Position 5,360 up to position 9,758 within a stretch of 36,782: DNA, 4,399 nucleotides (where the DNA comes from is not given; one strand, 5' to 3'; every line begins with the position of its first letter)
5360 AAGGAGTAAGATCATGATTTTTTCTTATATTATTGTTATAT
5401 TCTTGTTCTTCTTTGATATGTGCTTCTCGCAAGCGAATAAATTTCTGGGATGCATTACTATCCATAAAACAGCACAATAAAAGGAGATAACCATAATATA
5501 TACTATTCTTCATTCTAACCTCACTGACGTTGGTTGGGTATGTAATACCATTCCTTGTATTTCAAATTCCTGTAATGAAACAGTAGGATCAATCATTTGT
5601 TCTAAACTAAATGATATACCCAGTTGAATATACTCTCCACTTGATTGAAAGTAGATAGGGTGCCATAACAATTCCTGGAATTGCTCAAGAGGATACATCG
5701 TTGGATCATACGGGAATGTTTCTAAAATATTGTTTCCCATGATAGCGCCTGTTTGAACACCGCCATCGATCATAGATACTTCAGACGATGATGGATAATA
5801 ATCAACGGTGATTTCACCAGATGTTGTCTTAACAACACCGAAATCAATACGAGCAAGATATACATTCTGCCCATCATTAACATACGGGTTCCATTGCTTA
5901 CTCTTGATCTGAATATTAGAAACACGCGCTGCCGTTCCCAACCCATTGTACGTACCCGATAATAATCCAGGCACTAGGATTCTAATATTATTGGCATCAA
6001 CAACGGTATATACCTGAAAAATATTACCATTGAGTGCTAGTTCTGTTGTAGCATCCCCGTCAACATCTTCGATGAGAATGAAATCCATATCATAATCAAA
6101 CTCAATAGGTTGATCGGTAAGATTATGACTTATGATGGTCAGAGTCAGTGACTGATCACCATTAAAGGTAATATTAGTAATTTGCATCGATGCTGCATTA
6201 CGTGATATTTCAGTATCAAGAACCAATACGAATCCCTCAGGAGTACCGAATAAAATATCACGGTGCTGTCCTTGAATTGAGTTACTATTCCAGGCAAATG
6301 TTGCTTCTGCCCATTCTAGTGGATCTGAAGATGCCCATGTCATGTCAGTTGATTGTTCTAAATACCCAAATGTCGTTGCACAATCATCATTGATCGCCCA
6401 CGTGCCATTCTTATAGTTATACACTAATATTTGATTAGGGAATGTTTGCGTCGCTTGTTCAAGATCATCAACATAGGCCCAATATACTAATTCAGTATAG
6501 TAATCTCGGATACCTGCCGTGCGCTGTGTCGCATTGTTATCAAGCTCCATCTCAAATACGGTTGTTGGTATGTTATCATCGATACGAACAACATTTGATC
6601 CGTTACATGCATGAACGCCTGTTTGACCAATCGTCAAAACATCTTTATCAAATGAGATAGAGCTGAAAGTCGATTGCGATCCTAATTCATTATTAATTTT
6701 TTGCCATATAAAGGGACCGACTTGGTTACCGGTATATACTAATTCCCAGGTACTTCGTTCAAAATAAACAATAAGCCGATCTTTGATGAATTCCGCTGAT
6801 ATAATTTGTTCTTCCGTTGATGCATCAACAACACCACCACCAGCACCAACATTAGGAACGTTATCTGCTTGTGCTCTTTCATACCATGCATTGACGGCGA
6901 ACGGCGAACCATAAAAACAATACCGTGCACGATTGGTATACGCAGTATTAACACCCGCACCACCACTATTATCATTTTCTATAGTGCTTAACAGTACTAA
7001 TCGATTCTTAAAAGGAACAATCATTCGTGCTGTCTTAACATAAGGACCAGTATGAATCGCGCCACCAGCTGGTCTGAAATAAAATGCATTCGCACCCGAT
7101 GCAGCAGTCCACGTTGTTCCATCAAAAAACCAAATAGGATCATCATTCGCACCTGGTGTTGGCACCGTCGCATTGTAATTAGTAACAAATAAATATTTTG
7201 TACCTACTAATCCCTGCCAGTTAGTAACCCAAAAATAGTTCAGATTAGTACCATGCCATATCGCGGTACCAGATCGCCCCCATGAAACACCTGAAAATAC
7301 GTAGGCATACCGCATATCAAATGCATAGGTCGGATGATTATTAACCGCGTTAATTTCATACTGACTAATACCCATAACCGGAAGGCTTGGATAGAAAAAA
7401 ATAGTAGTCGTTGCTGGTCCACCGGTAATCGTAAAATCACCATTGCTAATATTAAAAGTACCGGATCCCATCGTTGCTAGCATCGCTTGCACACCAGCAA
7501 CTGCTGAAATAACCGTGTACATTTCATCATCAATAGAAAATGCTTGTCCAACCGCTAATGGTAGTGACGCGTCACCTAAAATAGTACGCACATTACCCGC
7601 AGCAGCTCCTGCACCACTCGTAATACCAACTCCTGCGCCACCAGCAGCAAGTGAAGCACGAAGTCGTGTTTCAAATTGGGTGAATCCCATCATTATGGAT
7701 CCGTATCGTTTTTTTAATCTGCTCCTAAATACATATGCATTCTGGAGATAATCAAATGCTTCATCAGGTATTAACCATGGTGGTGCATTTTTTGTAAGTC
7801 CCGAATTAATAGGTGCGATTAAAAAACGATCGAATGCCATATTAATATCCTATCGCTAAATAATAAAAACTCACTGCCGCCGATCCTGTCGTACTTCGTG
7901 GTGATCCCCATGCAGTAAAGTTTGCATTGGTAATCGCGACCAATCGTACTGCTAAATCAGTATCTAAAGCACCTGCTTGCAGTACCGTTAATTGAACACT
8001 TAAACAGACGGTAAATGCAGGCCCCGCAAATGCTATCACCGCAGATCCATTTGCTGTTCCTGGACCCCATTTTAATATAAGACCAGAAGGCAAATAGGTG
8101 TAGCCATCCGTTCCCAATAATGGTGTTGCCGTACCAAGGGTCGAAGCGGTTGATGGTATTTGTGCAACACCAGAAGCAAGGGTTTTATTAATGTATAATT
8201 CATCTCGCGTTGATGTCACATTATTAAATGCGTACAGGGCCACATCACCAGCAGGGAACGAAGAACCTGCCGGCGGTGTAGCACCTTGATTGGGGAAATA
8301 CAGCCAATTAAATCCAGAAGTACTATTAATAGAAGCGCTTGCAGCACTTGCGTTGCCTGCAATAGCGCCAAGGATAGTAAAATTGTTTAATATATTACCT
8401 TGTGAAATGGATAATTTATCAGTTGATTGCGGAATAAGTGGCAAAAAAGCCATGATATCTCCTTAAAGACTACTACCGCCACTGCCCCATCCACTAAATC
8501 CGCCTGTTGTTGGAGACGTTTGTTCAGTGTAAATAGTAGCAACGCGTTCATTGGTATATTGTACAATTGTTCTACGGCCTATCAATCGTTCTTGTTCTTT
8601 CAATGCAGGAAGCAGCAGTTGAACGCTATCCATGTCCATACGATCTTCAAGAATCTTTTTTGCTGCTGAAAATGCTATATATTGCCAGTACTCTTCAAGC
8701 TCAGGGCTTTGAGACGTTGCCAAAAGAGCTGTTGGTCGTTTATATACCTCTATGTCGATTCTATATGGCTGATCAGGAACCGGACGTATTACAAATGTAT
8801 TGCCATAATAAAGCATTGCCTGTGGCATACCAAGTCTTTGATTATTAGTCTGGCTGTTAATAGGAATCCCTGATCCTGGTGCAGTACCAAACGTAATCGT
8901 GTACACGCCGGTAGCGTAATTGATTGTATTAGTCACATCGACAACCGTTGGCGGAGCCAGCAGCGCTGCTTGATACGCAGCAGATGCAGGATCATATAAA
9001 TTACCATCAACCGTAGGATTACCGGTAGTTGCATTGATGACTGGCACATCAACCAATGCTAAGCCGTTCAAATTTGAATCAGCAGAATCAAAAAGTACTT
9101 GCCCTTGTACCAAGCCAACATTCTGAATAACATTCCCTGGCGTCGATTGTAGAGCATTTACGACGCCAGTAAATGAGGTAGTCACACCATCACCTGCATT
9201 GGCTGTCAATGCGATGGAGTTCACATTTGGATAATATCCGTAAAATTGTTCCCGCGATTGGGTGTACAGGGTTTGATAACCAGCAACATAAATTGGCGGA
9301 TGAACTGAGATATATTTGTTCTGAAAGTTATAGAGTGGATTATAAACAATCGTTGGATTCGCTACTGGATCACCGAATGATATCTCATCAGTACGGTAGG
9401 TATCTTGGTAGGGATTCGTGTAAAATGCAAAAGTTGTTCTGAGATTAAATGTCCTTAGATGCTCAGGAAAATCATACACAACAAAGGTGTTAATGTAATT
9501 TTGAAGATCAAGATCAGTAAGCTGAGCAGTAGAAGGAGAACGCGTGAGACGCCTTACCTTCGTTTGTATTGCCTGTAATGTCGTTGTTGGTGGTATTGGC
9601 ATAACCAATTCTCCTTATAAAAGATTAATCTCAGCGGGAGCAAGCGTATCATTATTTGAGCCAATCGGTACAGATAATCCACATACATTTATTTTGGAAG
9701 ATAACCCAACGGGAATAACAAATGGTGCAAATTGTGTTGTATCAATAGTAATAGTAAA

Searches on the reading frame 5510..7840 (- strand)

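Call 8: search_protein_families(library=pfam, proteins=[window:5510-7840:-], max_evalue=1)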
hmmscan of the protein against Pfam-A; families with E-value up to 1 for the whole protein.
window:5510-7840:- (776 aa): 0 families

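Call 11: search_protein_families(library=phrogs, proteins=[window:5510-7840:-], max_evalue=0.1)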
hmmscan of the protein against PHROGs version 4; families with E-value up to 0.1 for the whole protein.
window:5510-7840:- (776 aa): 1 family
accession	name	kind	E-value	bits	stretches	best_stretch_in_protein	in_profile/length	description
phrog_3287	-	head and packaging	9.1e-22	78.6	1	268-532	146-403/524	virion structural protein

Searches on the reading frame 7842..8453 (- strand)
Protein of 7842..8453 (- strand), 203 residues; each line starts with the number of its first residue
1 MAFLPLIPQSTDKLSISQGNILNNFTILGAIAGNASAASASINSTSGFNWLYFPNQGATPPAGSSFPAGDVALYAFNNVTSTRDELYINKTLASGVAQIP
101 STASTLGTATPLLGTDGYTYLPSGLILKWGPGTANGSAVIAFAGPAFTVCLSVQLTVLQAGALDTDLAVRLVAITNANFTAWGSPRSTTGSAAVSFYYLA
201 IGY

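Call 24: search_protein_families(library=phrogs, proteins=[window:7842-8453:-], max_evalue=0.001)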
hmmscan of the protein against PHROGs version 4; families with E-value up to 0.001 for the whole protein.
window:7842-8453:- (203 aa): 4 families
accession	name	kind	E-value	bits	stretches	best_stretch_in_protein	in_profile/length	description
phrog_1396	-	tail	5.7e-09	36.6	1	41-203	199-341/504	tail fiber protein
phrog_2557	-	head and packaging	4.2e-06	26.7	1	98-203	428-533/534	virion structural protein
phrog_4209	-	tail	0.00012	22.2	1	111-203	313-406/406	tail fiber protein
phrog_11518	-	tail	0.00065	19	1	110-195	551-637/812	tail fiber protein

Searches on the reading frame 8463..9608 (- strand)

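Call 24: search_protein_families(library=phrogs, proteins=[window:8463-9608:-], max_evalue=0.001)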
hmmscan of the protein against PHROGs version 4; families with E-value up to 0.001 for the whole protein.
window:8463-9608:- (381 aa): 1 family
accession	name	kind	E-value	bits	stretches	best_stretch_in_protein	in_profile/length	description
phrog_10775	-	tail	0.00059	20.6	1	268-315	140-188/237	tail protein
